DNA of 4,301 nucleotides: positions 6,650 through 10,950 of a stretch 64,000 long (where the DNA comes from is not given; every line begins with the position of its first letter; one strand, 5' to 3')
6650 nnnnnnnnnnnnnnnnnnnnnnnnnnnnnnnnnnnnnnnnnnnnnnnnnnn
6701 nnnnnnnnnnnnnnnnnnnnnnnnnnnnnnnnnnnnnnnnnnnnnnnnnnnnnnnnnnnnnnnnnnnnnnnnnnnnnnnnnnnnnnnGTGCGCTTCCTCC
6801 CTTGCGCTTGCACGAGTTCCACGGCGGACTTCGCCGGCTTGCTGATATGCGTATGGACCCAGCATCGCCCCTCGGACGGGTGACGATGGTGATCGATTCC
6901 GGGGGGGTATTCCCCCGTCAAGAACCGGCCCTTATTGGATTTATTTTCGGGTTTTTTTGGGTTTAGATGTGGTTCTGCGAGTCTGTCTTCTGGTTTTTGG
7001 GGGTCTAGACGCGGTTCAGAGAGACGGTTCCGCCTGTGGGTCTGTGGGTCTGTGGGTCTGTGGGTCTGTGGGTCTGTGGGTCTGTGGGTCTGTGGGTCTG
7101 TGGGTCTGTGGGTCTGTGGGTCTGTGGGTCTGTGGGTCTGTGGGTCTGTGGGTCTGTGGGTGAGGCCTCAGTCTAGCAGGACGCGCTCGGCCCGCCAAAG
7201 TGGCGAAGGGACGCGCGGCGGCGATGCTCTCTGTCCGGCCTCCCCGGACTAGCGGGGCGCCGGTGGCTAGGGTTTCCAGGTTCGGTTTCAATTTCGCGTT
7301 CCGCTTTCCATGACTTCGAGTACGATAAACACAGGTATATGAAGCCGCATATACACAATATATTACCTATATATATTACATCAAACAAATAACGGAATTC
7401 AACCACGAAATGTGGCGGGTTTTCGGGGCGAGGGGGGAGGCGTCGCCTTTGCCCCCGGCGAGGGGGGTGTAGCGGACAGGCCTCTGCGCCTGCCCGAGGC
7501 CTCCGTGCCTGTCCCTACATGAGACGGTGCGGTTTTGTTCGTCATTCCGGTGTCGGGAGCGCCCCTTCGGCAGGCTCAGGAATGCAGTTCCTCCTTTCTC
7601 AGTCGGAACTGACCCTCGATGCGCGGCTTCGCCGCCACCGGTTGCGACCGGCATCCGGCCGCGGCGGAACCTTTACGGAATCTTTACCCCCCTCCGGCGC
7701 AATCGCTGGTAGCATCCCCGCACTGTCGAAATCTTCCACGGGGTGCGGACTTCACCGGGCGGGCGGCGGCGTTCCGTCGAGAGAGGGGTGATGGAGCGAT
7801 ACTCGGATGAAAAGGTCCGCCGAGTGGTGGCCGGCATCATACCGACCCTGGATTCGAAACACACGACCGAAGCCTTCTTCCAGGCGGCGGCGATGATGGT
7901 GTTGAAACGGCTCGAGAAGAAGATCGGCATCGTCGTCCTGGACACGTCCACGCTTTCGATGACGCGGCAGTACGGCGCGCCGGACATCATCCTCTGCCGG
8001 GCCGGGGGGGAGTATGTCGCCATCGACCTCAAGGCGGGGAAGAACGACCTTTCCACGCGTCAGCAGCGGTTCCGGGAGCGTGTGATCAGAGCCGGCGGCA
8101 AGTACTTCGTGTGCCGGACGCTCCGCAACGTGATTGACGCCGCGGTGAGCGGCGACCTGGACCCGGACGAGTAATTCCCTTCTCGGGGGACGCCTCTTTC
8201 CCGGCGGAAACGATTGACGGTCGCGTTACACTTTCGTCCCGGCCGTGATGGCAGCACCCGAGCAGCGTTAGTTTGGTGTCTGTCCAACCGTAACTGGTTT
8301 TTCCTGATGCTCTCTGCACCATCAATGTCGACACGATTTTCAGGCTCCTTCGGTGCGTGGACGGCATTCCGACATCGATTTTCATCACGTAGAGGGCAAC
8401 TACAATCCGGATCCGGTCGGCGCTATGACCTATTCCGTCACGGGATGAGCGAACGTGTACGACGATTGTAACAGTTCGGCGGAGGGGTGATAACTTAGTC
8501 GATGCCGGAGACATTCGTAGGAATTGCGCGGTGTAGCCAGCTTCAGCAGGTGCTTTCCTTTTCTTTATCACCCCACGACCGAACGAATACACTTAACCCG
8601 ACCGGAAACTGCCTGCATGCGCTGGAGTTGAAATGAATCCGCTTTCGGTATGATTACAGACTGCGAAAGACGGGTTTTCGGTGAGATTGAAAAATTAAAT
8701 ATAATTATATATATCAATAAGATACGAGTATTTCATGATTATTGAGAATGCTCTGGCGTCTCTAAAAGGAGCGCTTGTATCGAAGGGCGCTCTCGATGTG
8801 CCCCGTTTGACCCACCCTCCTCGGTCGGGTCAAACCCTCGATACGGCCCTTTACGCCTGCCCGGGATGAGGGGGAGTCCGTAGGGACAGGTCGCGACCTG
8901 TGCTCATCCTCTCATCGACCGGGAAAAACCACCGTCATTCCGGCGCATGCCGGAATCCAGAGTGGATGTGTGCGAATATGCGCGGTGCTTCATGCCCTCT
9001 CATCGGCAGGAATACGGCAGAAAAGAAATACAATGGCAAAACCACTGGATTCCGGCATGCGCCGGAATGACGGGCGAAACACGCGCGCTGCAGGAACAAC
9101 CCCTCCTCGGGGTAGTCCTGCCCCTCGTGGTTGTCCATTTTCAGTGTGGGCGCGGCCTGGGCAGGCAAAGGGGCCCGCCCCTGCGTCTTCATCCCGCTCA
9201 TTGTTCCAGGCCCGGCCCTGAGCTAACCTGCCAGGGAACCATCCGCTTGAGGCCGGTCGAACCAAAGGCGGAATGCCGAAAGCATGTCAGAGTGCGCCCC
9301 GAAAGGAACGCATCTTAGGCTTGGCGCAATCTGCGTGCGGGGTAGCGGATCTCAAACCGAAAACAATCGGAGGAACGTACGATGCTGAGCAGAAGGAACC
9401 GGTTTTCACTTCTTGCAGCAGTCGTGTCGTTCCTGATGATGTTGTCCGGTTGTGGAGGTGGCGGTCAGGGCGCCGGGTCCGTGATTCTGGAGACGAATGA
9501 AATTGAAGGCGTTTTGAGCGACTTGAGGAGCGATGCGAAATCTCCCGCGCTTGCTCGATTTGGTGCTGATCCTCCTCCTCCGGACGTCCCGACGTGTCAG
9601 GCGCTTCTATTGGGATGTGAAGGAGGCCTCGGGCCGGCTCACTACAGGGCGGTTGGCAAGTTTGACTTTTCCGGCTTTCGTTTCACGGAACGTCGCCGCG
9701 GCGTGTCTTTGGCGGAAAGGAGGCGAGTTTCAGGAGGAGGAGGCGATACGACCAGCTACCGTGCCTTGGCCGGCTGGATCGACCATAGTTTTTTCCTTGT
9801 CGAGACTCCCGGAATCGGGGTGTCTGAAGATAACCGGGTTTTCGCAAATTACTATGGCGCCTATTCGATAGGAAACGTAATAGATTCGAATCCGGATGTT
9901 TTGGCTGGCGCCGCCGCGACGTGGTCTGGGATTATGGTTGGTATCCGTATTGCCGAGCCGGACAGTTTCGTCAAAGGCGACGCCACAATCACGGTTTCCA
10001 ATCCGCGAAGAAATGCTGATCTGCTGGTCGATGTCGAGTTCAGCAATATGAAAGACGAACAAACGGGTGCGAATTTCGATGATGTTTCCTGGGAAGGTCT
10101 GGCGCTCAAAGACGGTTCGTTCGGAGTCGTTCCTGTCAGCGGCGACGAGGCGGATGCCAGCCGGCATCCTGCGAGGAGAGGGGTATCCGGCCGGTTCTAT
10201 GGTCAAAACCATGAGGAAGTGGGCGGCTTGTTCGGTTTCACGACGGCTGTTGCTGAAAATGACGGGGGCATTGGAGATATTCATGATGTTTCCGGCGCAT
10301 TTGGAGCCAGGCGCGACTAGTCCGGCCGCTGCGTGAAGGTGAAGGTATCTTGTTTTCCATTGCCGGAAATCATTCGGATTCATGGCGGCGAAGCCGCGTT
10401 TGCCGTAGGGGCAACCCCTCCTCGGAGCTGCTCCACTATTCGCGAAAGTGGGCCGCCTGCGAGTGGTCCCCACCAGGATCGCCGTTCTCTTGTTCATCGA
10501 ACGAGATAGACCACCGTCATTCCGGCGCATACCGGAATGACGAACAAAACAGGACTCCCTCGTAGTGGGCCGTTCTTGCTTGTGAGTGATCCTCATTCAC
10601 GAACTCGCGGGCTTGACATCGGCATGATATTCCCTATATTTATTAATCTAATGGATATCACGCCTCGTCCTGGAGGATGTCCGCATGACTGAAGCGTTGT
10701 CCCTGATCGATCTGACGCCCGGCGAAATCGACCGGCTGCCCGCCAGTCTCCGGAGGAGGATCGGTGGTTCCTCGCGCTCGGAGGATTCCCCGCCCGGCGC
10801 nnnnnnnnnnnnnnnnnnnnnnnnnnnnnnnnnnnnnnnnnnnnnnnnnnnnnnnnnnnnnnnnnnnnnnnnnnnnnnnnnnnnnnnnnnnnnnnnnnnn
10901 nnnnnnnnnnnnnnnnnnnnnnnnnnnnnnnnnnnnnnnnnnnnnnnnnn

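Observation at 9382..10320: Second TbpB/fHbp-fold lipoprotein 4.5 kb from the Slam gene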

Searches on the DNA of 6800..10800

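Call 72: search_rna_families(source=window, start=6800, end=10800, threshold=evalue, max_evalue=1)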
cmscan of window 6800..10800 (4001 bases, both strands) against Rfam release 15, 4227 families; matches with E-value up to 1: 0.
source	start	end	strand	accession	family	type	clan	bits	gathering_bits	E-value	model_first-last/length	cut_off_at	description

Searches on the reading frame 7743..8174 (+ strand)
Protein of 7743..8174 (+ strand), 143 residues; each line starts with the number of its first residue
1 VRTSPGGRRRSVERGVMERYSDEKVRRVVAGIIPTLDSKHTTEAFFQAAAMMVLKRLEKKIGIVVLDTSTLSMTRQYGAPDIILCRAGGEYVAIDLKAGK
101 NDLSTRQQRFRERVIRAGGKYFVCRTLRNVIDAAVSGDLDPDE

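Call 3: search_protein_families(library=pfam, proteins=[window:7743-8174:+], max_evalue=1)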
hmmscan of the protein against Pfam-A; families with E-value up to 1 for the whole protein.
window:7743-8174:+ (143 aa): 3 families
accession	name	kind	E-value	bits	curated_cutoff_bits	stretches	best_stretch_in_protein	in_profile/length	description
PF08774.17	VRR_NUC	-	0.00017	22.1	23.8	1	76-125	61-113/116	VRR-NUC domain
PF11008.14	DUF2846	-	0.024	15.2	34.3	1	87-129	37-82/92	Protein of unknown function (DUF2846)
PF12705.13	PDDEXK_1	-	0.19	12.1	22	1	19-103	83-150/247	PD-(D/E)XK nuclease superfamily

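Call 4: search_protein_families(library=ncbifam, proteins=[window:7743-8174:+], max_evalue=1)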
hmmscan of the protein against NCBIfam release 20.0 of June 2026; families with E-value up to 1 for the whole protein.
window:7743-8174:+ (143 aa): 1 family
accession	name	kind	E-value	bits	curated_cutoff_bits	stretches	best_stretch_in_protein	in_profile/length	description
TIGR01133.1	murG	equivalog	0.14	11.1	250.25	1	27-93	200-269/353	undecaprenyldiphospho-muramoylpentapeptide beta-N-acetylglucosaminyltransferase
